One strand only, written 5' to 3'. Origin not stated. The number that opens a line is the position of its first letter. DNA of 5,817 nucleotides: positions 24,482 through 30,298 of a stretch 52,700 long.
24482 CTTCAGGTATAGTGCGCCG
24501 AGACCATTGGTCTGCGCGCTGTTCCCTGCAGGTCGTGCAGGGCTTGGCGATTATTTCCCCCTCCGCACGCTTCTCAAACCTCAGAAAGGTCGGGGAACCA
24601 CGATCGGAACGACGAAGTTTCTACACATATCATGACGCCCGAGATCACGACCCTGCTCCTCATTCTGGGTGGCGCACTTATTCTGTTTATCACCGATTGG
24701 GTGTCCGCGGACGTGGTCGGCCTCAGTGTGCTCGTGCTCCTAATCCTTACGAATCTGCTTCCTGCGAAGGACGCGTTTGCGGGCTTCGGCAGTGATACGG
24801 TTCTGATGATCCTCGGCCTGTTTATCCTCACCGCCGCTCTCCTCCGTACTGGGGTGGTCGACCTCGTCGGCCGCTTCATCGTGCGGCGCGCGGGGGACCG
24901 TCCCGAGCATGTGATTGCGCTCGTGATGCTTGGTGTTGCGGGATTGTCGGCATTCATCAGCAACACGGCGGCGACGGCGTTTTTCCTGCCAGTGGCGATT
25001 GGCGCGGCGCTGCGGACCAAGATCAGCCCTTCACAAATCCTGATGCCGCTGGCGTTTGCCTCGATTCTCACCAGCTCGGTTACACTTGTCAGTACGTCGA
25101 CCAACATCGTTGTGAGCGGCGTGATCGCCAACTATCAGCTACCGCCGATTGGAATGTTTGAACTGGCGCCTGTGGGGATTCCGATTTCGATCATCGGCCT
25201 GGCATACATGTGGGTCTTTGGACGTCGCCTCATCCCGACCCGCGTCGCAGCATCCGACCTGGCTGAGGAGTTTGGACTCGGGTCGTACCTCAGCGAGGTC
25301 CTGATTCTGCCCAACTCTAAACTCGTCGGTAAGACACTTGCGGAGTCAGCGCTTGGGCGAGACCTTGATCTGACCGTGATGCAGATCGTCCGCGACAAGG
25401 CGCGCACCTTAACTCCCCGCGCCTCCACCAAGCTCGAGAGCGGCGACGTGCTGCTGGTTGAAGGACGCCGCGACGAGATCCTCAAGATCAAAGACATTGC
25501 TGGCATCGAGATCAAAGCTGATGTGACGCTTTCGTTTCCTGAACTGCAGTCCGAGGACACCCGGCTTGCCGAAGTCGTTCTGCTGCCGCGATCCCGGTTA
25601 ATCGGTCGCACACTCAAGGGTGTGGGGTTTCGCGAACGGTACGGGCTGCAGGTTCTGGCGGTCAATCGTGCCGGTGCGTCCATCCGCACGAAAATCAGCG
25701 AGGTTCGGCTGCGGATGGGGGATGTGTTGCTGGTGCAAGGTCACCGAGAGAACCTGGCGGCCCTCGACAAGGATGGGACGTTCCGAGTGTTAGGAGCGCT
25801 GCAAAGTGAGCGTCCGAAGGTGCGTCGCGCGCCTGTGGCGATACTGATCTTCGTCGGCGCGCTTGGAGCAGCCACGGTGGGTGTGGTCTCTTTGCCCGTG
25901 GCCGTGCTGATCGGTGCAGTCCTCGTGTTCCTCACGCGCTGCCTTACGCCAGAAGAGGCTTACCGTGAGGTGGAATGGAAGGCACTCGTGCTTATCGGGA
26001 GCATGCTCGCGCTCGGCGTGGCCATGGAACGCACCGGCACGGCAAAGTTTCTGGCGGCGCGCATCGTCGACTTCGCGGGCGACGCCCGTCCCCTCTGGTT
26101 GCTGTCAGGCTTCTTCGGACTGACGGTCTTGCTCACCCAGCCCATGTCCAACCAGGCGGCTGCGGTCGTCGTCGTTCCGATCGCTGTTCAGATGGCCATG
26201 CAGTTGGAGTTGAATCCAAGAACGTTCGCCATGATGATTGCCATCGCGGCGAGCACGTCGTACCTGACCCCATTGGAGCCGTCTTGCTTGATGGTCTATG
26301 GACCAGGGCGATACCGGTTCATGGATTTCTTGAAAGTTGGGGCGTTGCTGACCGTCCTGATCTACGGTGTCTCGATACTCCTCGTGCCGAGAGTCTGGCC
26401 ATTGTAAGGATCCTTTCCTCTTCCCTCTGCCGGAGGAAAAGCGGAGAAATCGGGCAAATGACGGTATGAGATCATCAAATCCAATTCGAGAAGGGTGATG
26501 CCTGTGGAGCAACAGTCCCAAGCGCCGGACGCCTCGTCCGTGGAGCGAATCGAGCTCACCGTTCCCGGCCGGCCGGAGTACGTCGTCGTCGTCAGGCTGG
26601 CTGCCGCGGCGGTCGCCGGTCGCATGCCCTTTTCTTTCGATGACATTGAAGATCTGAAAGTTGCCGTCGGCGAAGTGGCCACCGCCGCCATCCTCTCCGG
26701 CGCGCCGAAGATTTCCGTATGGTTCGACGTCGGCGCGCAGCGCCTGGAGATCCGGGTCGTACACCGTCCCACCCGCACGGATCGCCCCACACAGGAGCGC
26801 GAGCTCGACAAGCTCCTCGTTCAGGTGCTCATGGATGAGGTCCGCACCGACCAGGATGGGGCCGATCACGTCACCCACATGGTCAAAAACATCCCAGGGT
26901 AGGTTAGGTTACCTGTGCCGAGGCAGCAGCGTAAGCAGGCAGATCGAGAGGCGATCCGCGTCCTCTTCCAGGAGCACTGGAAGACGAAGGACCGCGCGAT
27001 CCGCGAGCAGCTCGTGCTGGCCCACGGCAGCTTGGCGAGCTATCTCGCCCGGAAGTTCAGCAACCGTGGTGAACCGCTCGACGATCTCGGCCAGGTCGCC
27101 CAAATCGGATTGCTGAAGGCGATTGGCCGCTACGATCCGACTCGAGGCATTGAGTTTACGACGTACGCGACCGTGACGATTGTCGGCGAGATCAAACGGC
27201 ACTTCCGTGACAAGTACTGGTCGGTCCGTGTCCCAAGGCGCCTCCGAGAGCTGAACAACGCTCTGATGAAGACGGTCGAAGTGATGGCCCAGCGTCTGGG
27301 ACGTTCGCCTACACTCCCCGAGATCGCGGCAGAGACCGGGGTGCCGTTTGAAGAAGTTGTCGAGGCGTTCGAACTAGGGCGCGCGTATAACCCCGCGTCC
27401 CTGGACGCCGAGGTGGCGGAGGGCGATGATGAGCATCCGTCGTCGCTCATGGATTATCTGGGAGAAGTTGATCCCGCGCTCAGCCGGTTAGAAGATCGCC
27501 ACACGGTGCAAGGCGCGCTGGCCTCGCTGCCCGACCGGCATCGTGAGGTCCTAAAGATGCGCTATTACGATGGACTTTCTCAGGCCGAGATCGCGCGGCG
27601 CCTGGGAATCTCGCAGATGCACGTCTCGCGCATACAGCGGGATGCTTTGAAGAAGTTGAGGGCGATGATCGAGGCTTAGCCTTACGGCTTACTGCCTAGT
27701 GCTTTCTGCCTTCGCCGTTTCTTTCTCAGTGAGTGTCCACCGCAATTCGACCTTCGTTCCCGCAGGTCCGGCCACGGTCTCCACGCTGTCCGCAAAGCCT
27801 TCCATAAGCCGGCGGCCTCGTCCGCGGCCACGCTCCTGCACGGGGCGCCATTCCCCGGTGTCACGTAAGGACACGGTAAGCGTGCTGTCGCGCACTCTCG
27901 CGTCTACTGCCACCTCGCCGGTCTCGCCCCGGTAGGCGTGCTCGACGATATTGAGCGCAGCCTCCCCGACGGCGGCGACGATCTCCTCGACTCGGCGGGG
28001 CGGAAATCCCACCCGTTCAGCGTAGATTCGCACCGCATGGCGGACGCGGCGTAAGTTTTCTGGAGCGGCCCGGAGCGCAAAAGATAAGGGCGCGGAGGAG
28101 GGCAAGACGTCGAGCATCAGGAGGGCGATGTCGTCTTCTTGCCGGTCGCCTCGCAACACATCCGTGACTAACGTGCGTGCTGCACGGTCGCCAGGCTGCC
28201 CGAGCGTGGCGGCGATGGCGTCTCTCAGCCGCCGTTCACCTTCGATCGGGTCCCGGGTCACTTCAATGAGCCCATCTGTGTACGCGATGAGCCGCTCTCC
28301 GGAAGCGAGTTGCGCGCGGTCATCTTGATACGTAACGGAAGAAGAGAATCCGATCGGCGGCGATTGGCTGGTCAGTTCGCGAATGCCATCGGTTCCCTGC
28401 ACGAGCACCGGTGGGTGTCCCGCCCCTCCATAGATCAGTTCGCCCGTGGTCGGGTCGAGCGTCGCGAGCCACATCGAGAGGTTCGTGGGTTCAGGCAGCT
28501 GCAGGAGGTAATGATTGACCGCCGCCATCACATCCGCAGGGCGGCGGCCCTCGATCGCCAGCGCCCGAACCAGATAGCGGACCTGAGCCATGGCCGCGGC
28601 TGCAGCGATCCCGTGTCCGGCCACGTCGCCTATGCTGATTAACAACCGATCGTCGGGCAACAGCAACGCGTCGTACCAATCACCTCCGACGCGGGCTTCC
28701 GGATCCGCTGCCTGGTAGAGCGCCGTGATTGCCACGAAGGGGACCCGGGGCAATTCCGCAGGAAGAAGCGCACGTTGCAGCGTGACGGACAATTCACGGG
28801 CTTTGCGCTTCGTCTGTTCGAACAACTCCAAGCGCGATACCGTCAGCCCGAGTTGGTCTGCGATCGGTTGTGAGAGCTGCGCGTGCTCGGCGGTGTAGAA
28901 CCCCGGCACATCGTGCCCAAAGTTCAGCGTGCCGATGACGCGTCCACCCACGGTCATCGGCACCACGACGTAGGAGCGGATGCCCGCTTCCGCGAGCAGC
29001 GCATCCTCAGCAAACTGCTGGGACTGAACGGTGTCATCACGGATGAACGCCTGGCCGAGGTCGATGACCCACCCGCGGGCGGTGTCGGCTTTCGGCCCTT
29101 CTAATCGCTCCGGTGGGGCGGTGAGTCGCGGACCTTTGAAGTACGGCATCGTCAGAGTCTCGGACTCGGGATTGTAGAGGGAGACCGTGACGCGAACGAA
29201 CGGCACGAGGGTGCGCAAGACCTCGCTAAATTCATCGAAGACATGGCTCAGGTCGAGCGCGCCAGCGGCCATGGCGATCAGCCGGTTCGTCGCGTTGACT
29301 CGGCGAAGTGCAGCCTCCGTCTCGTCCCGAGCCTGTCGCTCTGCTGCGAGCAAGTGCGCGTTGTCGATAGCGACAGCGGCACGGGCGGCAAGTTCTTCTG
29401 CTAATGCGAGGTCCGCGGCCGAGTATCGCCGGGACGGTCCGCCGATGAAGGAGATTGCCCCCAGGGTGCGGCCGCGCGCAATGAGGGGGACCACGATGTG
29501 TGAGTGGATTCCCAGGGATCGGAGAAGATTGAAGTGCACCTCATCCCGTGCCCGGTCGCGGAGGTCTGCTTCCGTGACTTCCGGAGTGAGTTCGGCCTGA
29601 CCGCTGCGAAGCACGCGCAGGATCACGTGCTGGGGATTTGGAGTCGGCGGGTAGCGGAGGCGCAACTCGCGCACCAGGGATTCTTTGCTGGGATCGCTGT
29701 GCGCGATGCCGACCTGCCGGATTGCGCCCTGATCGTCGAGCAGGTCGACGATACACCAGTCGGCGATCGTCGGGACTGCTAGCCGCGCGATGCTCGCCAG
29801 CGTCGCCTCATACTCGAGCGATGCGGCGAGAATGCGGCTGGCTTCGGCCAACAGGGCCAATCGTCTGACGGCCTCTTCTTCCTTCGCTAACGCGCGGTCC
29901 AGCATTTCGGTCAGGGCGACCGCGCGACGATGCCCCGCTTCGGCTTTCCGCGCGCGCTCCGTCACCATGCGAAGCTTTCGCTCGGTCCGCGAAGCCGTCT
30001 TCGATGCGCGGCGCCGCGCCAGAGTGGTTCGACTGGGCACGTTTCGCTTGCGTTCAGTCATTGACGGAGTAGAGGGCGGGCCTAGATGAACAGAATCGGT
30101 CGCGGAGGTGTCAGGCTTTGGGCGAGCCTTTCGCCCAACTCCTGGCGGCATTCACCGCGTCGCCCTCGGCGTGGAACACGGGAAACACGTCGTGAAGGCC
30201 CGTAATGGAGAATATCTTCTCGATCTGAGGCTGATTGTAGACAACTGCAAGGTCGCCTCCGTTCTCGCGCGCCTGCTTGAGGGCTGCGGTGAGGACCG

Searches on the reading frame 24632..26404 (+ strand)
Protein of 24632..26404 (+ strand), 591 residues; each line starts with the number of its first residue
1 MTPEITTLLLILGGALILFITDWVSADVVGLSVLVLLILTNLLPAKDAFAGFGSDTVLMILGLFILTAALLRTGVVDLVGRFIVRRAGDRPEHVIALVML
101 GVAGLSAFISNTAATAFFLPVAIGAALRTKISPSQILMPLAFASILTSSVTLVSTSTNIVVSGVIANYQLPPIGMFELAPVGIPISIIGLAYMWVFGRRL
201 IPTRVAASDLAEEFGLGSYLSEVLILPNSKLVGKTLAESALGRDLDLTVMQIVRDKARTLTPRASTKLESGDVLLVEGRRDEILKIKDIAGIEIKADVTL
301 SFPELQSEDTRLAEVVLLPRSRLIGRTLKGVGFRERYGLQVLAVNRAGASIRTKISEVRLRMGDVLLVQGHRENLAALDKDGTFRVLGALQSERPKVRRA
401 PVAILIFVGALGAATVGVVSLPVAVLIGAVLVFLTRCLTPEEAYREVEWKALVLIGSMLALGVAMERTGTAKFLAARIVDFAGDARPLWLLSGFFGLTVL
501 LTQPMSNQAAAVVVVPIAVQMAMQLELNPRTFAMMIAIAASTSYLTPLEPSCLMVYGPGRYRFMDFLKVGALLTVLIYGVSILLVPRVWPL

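Call 71: search_protein_families(library=pfam, proteins=[window:24632-26404:+], max_evalue=0.00001)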
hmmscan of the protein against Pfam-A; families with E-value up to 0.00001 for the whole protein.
window:24632-26404:+ (591 aa): 4 families
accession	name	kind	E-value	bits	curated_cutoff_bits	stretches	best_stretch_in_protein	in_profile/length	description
PF03600.22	CitMHS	-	7.2e-79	265.8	31.9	1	16-537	1-336/336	Citrate transporter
PF02080.26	TrkA_C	-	1.7e-27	95.5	27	2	220-289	1-69/71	TrkA-C domain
PF00939.25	Na_sulph_symp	-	1.3e-21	77.7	27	2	7-197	271-462/472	Sodium:sulfate symporter transmembrane region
PF07158.17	MatC_N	-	5.3e-06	27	23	0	1-133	1-134/149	Dicarboxylate carrier protein MatC N-terminus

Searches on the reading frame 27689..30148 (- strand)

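Call 71: search_protein_families(library=pfam, proteins=[window:27689-30148:-], max_evalue=0.00001)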
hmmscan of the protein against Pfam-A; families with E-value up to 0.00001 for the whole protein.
window:27689-30148:- (819 aa): 5 families
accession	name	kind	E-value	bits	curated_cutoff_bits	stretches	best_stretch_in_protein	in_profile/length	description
PF07228.17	SpoIIE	-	3.5e-41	141.7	25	1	498-681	1-191/192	Stage II sporulation protein E (SpoIIE)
PF01590.32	GAF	-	8e-28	98.1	22.4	2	114-261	3-133/133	GAF domain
PF13185.12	GAF_2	-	1.6e-27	96.8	28.6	2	113-262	4-136/136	GAF domain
PF13581.12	HATPase_c_2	-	3.5e-22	79.2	27.4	1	693-804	2-127/127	Histidine kinase-like ATPase domain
PF13492.12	GAF_3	-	1.2e-14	55.3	27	1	117-263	6-129/129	GAF domain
